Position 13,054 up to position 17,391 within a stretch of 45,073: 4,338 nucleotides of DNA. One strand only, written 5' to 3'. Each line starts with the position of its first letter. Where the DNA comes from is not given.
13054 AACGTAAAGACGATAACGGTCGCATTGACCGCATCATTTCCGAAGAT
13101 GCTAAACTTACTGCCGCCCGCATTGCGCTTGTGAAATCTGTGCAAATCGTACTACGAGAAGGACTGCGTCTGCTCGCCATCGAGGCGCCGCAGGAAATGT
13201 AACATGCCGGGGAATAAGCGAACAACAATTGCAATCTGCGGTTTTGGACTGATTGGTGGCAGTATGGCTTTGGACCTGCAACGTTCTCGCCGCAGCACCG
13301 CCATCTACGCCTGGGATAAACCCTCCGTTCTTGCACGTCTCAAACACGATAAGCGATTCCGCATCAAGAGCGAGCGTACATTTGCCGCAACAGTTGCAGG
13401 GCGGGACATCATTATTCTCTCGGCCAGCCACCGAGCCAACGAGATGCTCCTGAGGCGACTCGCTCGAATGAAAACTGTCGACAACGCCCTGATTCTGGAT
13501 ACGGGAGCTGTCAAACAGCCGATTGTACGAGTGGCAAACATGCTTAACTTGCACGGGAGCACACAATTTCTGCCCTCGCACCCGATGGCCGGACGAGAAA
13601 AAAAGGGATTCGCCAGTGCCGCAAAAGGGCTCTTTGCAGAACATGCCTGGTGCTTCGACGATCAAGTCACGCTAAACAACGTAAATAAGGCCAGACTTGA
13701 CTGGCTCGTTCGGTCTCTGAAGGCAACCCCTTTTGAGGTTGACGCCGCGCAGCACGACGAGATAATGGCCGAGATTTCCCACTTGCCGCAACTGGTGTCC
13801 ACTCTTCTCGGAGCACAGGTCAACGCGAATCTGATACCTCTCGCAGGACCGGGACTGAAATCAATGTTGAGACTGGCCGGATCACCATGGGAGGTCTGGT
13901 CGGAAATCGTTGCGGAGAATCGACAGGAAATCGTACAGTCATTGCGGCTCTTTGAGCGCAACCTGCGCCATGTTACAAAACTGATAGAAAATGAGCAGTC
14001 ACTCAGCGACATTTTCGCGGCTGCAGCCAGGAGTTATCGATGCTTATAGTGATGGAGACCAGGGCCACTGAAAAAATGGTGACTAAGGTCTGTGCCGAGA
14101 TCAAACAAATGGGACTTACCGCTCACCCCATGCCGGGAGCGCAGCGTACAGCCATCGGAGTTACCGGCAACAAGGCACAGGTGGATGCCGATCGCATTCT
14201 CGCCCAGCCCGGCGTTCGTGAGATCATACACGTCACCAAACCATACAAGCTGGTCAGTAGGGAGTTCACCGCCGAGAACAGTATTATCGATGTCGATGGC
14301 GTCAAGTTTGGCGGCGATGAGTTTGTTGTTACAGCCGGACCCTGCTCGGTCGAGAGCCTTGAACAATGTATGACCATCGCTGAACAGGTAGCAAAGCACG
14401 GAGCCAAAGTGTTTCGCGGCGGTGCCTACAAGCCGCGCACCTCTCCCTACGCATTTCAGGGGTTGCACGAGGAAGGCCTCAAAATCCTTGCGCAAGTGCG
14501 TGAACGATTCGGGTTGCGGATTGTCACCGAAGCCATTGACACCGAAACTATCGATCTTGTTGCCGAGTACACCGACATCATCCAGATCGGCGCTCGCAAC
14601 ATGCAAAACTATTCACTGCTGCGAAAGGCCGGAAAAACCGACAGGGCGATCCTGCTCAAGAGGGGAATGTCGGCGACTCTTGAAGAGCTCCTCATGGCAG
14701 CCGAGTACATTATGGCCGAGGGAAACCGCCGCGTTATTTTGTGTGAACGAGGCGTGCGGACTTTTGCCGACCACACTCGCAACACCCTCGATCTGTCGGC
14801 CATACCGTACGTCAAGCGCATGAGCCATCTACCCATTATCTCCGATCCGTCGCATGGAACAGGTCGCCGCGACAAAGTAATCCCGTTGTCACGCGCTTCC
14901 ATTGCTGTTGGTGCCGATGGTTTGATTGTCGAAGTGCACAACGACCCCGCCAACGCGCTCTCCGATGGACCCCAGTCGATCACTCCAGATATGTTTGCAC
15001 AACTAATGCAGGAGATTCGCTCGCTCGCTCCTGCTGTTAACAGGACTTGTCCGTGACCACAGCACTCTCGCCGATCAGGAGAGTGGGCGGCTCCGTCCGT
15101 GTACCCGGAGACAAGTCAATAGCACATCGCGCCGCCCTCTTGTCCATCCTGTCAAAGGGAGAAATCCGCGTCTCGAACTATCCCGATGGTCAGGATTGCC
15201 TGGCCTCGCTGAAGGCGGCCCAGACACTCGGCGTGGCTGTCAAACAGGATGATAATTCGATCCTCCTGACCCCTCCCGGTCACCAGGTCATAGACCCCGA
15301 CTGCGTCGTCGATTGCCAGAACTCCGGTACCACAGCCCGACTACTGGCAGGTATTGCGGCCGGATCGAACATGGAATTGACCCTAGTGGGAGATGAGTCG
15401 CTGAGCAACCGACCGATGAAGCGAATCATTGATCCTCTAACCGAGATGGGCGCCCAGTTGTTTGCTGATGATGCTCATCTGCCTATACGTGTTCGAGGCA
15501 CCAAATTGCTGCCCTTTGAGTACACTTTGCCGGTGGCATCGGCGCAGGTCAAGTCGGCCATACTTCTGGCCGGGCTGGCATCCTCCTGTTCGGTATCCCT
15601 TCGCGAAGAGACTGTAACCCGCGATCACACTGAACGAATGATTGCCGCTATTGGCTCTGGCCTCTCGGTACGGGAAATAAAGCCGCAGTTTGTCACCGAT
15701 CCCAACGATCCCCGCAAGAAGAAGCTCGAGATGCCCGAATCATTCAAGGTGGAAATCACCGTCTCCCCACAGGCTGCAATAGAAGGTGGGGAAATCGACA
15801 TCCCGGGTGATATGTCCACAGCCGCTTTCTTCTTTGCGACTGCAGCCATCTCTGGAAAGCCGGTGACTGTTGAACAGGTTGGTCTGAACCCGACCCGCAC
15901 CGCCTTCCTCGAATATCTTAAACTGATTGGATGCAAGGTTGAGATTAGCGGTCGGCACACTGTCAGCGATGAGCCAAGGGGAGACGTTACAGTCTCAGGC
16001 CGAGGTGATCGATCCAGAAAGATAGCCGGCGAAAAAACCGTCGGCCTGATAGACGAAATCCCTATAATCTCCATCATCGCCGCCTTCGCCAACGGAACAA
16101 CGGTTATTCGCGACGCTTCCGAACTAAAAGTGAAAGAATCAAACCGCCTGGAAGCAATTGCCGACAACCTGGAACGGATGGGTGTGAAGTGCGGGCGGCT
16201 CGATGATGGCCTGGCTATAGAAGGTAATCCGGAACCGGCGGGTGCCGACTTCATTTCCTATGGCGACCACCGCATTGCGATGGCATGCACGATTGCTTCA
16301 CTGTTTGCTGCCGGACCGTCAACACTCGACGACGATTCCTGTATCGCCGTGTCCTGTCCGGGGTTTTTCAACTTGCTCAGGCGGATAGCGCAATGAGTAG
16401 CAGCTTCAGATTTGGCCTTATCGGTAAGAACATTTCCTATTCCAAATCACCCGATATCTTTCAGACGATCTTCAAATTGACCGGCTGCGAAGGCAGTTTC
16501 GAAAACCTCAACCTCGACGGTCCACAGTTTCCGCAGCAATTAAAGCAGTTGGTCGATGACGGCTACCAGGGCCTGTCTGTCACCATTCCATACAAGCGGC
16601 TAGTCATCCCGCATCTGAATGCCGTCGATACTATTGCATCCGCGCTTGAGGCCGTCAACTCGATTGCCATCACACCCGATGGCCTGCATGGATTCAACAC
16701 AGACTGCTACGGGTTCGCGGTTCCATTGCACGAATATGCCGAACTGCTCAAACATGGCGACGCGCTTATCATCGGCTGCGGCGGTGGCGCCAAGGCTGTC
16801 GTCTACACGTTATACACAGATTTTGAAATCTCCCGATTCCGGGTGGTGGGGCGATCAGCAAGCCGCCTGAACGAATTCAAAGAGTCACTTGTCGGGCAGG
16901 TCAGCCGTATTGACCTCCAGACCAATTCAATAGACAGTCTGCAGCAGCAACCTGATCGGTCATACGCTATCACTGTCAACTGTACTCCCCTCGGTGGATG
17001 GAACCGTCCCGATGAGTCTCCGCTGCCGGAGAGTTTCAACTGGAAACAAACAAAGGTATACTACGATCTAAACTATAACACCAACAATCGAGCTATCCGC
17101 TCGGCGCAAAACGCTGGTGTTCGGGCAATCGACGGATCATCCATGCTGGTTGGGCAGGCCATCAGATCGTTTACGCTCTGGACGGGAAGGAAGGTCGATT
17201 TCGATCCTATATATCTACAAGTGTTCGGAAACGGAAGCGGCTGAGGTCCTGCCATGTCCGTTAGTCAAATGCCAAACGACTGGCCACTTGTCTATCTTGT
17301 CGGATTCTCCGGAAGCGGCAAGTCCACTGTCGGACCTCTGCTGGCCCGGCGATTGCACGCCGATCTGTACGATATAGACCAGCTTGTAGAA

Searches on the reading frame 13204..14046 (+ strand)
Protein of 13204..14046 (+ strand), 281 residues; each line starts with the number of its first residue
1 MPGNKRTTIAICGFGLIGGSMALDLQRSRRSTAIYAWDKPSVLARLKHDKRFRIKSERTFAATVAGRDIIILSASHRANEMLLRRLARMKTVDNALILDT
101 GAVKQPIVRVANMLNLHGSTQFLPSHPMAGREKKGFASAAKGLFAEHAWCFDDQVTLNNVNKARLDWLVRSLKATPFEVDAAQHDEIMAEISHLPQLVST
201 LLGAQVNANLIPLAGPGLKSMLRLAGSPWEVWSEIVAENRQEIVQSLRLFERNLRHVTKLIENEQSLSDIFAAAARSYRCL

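Call 17: search_protein_families(library=pfam, proteins=[window:13204-14046:+], max_evalue=0.001)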
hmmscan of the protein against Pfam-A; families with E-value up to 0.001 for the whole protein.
window:13204-14046:+ (281 aa): 2 families
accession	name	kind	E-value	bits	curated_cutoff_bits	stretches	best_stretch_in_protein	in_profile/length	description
PF02153.23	PDH_N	-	1.8e-14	53.9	26.5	1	21-154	1-130/154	Prephenate dehydrogenase, nucleotide-binding domain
PF20463.3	PDH_C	-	3e-14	53.6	22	1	181-265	2-92/102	Prephenate dehydrogenase, dimerization domain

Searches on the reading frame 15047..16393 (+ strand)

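Call 17: search_protein_families(library=pfam, proteins=[window:15047-16393:+], max_evalue=0.001)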
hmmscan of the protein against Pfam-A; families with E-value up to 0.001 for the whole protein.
window:15047-16393:+ (449 aa): 1 family
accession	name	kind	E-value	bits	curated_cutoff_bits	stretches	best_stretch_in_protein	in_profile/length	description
PF00275.25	EPSP_synthase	-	2.6e-100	336.5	22.8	2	9-222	3-224/417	EPSP synthase (3-phosphoshikimate 1-carboxyvinyltransferase)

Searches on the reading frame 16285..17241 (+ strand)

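Call 17: search_protein_families(library=pfam, proteins=[window:16285-17241:+], max_evalue=0.001)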
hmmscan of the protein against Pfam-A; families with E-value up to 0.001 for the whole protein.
window:16285-17241:+ (319 aa): 2 families
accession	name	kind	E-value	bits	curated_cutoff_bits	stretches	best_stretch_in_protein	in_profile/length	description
PF08501.16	Shikimate_dh_N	-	4e-20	72.3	27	1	45-127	1-83/83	Shikimate dehydrogenase substrate binding domain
PF18317.6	SDH_C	-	1.2e-08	35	25.8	1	284-309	1-26/31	Shikimate 5'-dehydrogenase C-terminal domain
